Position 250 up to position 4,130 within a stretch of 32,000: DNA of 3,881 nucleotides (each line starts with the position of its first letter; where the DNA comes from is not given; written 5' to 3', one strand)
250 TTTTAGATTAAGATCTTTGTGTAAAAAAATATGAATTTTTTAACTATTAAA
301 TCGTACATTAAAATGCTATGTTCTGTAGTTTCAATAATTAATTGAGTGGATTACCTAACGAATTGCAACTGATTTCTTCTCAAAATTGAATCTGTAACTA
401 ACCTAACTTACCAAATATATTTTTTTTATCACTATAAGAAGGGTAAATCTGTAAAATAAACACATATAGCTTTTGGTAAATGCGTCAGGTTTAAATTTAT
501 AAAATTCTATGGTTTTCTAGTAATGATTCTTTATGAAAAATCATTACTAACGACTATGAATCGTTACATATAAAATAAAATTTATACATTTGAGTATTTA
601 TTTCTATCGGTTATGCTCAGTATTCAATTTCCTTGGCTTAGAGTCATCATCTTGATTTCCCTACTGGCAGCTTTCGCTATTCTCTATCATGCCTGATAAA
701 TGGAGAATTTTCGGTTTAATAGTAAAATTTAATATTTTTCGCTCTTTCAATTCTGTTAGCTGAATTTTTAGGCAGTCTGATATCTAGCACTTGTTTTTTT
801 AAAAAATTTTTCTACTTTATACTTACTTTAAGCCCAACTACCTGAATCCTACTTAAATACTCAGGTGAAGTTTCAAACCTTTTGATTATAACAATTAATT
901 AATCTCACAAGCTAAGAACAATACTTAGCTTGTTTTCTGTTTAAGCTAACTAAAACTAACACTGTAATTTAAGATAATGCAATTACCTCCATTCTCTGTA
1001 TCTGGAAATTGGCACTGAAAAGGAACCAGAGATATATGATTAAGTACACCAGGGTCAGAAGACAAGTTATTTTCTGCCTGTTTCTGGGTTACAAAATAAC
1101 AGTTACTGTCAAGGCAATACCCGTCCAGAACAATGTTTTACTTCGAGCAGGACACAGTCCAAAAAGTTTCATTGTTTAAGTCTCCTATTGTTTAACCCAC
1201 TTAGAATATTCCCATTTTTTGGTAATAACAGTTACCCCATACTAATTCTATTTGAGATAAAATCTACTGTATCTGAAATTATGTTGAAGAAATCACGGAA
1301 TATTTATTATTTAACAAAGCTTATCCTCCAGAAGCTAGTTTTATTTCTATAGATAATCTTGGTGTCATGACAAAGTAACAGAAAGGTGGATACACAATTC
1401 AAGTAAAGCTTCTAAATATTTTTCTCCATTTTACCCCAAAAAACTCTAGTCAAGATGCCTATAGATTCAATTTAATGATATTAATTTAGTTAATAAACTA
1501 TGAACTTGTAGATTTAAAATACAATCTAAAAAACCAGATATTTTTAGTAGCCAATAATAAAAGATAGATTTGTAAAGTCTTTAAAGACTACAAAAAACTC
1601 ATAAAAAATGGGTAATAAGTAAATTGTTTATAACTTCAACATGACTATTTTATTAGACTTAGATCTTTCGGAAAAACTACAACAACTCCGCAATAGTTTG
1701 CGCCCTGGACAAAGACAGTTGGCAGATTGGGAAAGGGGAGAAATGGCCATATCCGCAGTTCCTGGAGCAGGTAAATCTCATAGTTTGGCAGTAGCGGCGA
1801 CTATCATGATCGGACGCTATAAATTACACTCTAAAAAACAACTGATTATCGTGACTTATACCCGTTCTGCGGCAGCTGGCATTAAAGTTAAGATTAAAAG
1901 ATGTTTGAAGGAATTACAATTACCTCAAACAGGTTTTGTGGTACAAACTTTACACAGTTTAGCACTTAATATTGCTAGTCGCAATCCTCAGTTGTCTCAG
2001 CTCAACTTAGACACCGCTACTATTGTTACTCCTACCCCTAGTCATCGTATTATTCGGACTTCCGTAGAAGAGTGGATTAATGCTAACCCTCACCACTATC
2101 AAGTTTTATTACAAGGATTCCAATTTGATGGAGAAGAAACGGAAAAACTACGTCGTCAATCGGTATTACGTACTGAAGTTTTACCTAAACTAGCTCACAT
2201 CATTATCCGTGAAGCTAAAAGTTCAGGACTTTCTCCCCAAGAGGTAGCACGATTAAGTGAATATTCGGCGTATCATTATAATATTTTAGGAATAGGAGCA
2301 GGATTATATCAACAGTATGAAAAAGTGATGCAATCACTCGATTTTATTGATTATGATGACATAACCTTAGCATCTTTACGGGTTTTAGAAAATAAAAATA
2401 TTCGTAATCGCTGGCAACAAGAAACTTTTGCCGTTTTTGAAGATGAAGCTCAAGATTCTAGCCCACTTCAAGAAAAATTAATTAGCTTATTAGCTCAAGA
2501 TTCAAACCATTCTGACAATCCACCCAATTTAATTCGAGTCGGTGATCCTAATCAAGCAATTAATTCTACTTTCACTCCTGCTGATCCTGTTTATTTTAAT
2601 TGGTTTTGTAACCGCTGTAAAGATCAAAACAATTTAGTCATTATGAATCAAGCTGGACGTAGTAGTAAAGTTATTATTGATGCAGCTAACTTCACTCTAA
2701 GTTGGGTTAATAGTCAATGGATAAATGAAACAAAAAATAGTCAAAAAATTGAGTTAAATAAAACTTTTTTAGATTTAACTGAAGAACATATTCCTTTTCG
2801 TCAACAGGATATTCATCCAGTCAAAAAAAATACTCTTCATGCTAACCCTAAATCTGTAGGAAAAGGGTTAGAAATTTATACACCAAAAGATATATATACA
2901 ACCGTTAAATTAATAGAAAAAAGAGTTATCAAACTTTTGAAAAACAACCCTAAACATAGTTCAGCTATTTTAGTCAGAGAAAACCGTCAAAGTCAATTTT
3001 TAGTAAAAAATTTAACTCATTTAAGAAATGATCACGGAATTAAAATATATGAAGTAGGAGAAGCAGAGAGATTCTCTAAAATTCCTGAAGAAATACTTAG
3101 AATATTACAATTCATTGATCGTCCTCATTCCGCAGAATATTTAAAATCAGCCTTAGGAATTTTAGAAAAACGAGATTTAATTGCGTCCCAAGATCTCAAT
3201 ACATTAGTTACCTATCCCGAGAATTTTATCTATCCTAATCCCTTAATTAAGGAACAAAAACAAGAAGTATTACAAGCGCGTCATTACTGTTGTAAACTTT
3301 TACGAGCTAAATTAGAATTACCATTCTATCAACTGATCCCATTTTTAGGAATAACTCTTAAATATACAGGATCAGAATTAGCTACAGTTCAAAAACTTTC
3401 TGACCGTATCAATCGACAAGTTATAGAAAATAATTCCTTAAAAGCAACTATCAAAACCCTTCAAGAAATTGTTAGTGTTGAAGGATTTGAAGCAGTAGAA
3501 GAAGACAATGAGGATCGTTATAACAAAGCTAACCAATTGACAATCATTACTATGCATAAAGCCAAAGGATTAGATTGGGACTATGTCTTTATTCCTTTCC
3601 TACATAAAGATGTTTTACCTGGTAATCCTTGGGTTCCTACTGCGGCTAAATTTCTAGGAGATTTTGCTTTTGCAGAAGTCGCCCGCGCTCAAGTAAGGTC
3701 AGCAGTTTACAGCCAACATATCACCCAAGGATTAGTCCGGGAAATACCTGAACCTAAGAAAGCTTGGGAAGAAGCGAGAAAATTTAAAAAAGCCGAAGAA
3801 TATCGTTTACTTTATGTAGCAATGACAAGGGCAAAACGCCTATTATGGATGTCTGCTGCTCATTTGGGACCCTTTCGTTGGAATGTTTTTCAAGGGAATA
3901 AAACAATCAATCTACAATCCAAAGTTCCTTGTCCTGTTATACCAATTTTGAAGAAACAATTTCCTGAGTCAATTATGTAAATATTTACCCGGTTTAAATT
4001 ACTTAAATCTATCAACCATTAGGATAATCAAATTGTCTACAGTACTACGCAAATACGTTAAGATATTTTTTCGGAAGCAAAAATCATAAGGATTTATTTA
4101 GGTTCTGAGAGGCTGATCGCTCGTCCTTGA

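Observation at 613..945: Dispersed intergenic repeat family with invariant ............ core, three same-strand copies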

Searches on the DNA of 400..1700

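Call 13: search_rna_families(source=window, start=400, end=1700, threshold=evalue, max_evalue=10)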
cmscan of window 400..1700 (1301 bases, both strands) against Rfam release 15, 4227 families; matches with E-value up to 10: 6.
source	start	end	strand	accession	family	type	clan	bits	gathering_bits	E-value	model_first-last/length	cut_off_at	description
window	576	657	-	RF01593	plasmodium_snoR16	Gene; snRNA; snoRNA; CD-box;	-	19.3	70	4.9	1-126/126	no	small nucleolar RNA snoR16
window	1249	1301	+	RF00278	SNORD50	Gene; snRNA; snoRNA; CD-box;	-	19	42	0.94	1-72/72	no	Small nucleolar RNA SNORD50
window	698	742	-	RF02844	RefA9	Gene; antisense;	-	18.7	49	6.7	1-64/64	no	Enterococcus sRNA A9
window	875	935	+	RF00328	snoZ161_228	Gene; snRNA; snoRNA; CD-box;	CL00056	18.3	45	3.1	1-93/93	no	Small nucleolar RNA Z161/Z228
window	400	465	+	RF00403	SNORA41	Gene; snRNA; snoRNA; HACA-box;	-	17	80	8.5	65-133/133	5'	Small nucleolar RNA SNORA41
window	895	971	-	RF04191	Hairpin-meta2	Gene; ribozyme;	-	9.7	210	4.3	1-258/258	no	Hairpin ribozyme 2 from viruses-like metatranscriptomes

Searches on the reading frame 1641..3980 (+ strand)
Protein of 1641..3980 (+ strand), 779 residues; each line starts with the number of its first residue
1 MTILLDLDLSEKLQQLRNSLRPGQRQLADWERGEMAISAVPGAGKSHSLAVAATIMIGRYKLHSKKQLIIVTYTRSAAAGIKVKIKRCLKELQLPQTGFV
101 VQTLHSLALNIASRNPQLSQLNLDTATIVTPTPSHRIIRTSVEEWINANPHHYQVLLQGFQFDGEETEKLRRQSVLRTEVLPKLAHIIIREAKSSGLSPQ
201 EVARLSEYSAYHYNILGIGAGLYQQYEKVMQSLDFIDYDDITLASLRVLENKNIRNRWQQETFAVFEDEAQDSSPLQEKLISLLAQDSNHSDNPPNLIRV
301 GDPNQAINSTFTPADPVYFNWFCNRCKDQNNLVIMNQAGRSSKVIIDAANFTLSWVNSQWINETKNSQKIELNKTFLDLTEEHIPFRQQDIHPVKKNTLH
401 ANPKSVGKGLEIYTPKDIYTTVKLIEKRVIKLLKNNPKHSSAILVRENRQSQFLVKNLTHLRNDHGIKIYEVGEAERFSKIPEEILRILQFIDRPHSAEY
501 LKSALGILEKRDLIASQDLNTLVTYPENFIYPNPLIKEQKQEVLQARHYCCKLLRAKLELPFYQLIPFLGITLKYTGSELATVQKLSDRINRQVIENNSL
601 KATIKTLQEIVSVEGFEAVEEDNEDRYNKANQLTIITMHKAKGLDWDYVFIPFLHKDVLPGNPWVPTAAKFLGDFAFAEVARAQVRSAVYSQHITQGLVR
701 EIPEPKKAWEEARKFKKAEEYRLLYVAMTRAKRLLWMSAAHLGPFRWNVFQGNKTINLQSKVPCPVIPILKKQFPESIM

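Call 34: find_homologous_proteins(query=window:1641-3980:+, max_evalue=1e-100)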
Query window:1641-3980:+ (779 aa): 2816 proteins with E <= 1e-100 among 8000 candidates; the best 120 are listed.
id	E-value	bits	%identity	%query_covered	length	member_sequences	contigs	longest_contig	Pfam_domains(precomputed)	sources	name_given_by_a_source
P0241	0.0e+0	1685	96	100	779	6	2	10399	PF13538.13,PF13361.13,PF13245.13,PF00580.28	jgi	jgi:DNA helicase II / ATP-dependent DNA helicase PcrA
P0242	0.0e+0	1578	90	100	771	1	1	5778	PF13538.13,PF13361.13,PF13245.13,PF00580.28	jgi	jgi:DNA helicase-2/ATP-dependent DNA helicase PcrA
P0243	0.0e+0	1552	88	100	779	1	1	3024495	PF13538.13,PF13361.13,PF13245.13,PF00580.28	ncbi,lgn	ncbi:MAG: ATP-dependent helicase [cyanobacterium endosymbiont of Rhopalodia sterrenbergii]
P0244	0.0e+0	1532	87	100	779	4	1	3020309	PF13538.13,PF13361.13,PF13245.13,PF00580.28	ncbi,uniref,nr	ncbi:putative UvrD/REP helicase [cyanobacterium endosymbiont of Rhopalodia gibberula]|uniref:ATP-dep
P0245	0.0e+0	1529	86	100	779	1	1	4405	PF13538.13,PF13361.13,PF13245.13,PF00580.28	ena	-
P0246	0.0e+0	1452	82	100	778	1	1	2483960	PF13538.13,PF13361.13,PF13245.13,PF00580.28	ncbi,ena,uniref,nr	ncbi:ATP-dependent helicase [Cyanobacterium sp. uoEpiScrs1]|uniref:ATP-dependent helicase n=1 Tax=Cy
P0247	0.0e+0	1430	81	100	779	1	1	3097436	PF13538.13,PF13361.13,PF13245.13,PF00580.28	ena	-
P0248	0.0e+0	1411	80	100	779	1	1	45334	PF13538.13,PF13361.13,PF13245.13,PF00580.28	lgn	-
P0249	0.0e+0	1381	78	100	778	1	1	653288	PF13538.13,PF13361.13,PF13245.13,PF00580.28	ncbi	-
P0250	0.0e+0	1369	90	86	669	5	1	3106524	PF13538.13,PF13361.13,PF00580.28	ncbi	ncbi:MAG: ATP-dependent helicase, partial [cyanobacterium endosymbiont of Rhopalodia fuxianensis]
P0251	0.0e+0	1296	73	100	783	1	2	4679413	PF13538.13,PF13361.13,PF13245.13,PF00580.28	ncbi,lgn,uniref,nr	ncbi:UvrD/REP helicase [Rippkaea orientalis PCC 8801]|uniref:DNA 3'-5' helicase n=1 Tax=Rippkaea ori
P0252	0.0e+0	1270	71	99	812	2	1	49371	PF13538.13,PF13361.13,PF13245.13,PF00580.28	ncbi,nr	ncbi:MAG TPA: DNA helicase UvrD [Cyanothece sp. UBA12306]|nr:DNA helicase UvrD [Cyanothece sp. UBA12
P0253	0.0e+0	1190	67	99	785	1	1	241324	PF13538.13,PF13361.13,PF13245.13,PF00580.28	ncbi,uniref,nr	ncbi:ATP-dependent helicase [Crocosphaera sp. XPORK-15E]|uniref:ATP-dependent helicase n=1 Tax=Croco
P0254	0.0e+0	1190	68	99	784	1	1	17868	PF13538.13,PF13361.13,PF13245.13,PF00580.28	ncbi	ncbi:MAG: ATP-dependent helicase [Crocosphaera sp.]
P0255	0.0e+0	1190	67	99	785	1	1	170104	PF13538.13,PF13361.13,PF13245.13,PF00580.28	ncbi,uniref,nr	ncbi:ATP-dependent helicase [Crocosphaera sp. UHCC 0190]|uniref:ATP-dependent helicase n=1 Tax=Croco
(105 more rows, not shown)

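Call 35: find_encoding_contigs(protein=P0249, flank=10000, max_places=1)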
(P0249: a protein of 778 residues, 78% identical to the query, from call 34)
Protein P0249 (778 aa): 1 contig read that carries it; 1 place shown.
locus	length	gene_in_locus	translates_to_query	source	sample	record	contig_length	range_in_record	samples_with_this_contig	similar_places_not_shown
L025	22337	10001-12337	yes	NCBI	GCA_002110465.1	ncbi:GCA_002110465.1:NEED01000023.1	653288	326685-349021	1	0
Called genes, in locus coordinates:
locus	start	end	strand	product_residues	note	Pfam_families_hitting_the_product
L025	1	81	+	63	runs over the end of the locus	-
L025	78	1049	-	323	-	PF00291:PALP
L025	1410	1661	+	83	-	PF04955:HupE_UreJ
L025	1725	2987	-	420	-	PF01743:PolyA_pol, PF12627:PolyA_pol_RNAbd, PF13735:tRNA_NucTran2_2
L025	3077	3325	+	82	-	PF10718:Ycf34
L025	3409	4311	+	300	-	PF00480:ROK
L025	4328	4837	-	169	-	-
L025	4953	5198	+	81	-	PF21748:UPF0150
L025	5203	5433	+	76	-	-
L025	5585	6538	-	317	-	-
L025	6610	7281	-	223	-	PF07366:SnoaL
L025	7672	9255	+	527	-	PF01059:Oxidored_q5_N (weak), PF00361:Proton_antipo_M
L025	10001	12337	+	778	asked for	PF00580:UvrD-helicase, PF13245:AAA_19, PF13361:UvrD_C, PF13538:UvrD_C_2 (faint)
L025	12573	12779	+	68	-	PF02672:CP12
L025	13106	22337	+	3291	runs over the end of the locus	PF00353:HemolysinCabind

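Call 36: find_encoding_contigs(protein=P0247, flank=10000, max_places=1)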
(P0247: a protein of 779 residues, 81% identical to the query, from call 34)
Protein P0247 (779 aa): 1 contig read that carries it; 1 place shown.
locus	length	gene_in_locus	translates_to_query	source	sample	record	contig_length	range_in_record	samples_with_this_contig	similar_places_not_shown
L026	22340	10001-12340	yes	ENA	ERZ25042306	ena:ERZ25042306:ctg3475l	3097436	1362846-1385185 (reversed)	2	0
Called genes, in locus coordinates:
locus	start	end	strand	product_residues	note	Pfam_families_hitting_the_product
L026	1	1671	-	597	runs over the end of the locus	PF00009:GTP_EFTU, PF03144:GTP_EFTU_D2, PF00679:EFG_C, PF21018:BipA_C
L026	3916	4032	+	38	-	-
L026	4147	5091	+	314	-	PF03193:RsgA_GTPase (weak), PF00009:GTP_EFTU, PF00350:Dynamin_N (faint), PF01926:MMR_HSR1, PF02421:FeoB_N, PF09439:SRPRB (weak), PF07650:KH_2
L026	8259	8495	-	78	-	-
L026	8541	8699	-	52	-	-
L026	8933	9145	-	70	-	-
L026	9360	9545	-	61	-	-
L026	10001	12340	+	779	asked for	PF00580:UvrD-helicase, PF13245:AAA_19, PF13361:UvrD_C, PF13538:UvrD_C_2 (faint)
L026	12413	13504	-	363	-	PF01594:AI-2E_transport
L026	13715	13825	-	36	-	-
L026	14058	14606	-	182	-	-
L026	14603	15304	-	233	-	PF00215:OMPdecase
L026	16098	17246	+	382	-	PF13439:Glyco_transf_4, PF13579:Glyco_trans_4_4, PF20706:GT4-conflict, PF00534:Glycos_transf_1, PF13692:Glyco_trans_1_4, PF13524:Glyco_trans_1_2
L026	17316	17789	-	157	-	PF13301:DUF4079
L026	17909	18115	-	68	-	-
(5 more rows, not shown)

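Call 37: find_encoding_contigs(protein=P0251, flank=6000, max_places=1)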
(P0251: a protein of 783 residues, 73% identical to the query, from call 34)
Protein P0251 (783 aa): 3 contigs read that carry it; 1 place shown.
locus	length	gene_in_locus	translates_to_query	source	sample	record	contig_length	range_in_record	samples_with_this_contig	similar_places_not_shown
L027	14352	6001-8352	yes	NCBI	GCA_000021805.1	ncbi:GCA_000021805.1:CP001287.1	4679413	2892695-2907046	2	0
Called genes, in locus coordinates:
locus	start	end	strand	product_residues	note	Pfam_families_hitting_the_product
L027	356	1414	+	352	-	PF00487:FA_desaturase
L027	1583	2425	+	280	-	PF03133:TTL (faint), PF14397:ATPgrasp_ST (faint), PF08443:RimK, PF14398:ATPgrasp_YheCD (weak)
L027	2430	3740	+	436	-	PF27239:FOL3_C (faint), PF08245:Mur_ligase_M (faint), PF02875:Mur_ligase_C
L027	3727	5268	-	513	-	PF13238:AAA_18 (faint), PF06414:Zeta_toxin, PF01583:APS_kinase (faint), PF13671:AAA_33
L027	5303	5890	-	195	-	PF05685:Uma2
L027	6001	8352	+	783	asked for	PF00580:UvrD-helicase, PF13245:AAA_19, PF13361:UvrD_C, PF13538:UvrD_C_2 (faint)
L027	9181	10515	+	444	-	PF02040:ArsB, PF03600:CitMHS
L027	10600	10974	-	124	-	-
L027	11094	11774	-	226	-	PF00753:Lactamase_B (faint)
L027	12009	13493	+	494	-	PF27677:EGY3_M (weak), PF02163:Peptidase_M50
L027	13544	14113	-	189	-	PF05685:Uma2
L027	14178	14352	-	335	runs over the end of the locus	PF00226:DnaJ, PF01556:DnaJ_C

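Call 72: search_protein_families(library=ncbifam, proteins=[L025:7672-9255:+], max_evalue=0.001)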
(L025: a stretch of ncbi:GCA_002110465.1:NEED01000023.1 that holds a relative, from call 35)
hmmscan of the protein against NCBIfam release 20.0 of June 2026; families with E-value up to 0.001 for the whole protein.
L025:7672-9255:+ (527 aa): 73 families (the best 25 are shown)
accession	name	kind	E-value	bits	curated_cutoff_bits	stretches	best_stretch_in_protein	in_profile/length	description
NF009212.0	PRK12561.1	subfamily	7.2e-273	906.1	645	1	2-514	2-514/531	NAD(P)H-quinone oxidoreductase subunit 4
NF002713.0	PRK02546.1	subfamily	2.8e-247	821.4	827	1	4-519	6-522/533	NAD(P)H-quinone oxidoreductase subunit 4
TIGR01972.1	NDH_I_M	subfamily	1.5e-168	561.5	263.8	1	9-496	1-483/486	NADH-quinone oxidoreductase subunit M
NF005060.0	PRK06473.1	equivalog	1.1e-123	413.7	747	1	9-508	2-493/500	NADH-quinone oxidoreductase subunit M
NF004499.0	PRK05846.1-3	equivalog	8.6e-120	400.8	585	1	7-509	5-498/502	NADH-quinone oxidoreductase subunit M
NF004501.0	PRK05846.1-5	subfamily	9e-113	377.6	598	1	5-499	3-487/492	NADH-quinone oxidoreductase subunit M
NF005611.0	PRK07363.1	equivalog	3.1e-111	372.4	764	1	9-505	2-491/501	NADH-quinone oxidoreductase subunit M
NF004500.0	PRK05846.1-4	equivalog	3.8e-110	369.1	550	1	5-503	3-510/525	NADH-quinone oxidoreductase subunit M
NF004505.0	PRK05846.2-5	equivalog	4.5e-109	365.5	700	1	9-502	5-488/508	NADH-quinone oxidoreductase subunit M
NF004498.0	PRK05846.1-1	equivalog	1e-106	357.8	614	1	9-488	3-489/509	NADH-quinone oxidoreductase subunit M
NF004506.0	PRK05846.2-6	equivalog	1.2e-96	325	789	1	5-486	3-480/493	NADH-quinone oxidoreductase subunit M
NF004504.0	PRK05846.2-3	equivalog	1.6e-88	298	785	1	34-484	41-482/499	NADH-quinone oxidoreductase subunit M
NF004502.0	PRK05846.2-1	equivalog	9.9e-88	295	791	1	9-485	6-487/500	NADH-quinone oxidoreductase subunit M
NF004503.0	PRK05846.2-2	subfamily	3.4e-66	224.5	720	1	38-485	29-479/490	NADH-quinone oxidoreductase subunit M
NF006419.0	PRK08668.1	equivalog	1.2e-57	196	617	1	9-487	4-473/613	NADH dehydrogenase subunit M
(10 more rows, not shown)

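Call 75: find_encoding_contigs(protein=P0248, flank=10000, max_places=1)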
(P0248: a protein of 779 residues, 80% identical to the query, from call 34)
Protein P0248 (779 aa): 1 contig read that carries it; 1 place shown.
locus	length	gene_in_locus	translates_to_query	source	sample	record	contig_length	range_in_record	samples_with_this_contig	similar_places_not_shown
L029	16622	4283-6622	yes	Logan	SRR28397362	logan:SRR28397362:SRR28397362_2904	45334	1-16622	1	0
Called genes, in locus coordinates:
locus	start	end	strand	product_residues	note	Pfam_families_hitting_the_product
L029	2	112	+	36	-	?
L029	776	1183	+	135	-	PF06041:DUF924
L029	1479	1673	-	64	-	-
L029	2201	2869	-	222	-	PF07366:SnoaL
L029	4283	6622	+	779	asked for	PF00580:UvrD-helicase, PF13245:AAA_19, PF13361:UvrD_C, PF13538:UvrD_C_2 (faint)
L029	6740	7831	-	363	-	PF01594:AI-2E_transport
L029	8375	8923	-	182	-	-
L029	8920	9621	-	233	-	PF00215:OMPdecase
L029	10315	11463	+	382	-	PF13439:Glyco_transf_4, PF13579:Glyco_trans_4_4, PF00534:Glycos_transf_1, PF13692:Glyco_trans_1_4, PF13524:Glyco_trans_1_2, PF20706:GT4-conflict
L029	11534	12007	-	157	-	PF13301:DUF4079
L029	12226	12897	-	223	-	PF00072:Response_reg, PF00196:GerE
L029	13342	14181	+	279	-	PF01678:DAP_epimerase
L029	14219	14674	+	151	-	PF01047:MarR (faint), PF03965:Penicillinase_R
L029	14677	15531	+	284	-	PF05569:Peptidase_M56 (faint), PF01435:Peptidase_M48 (faint)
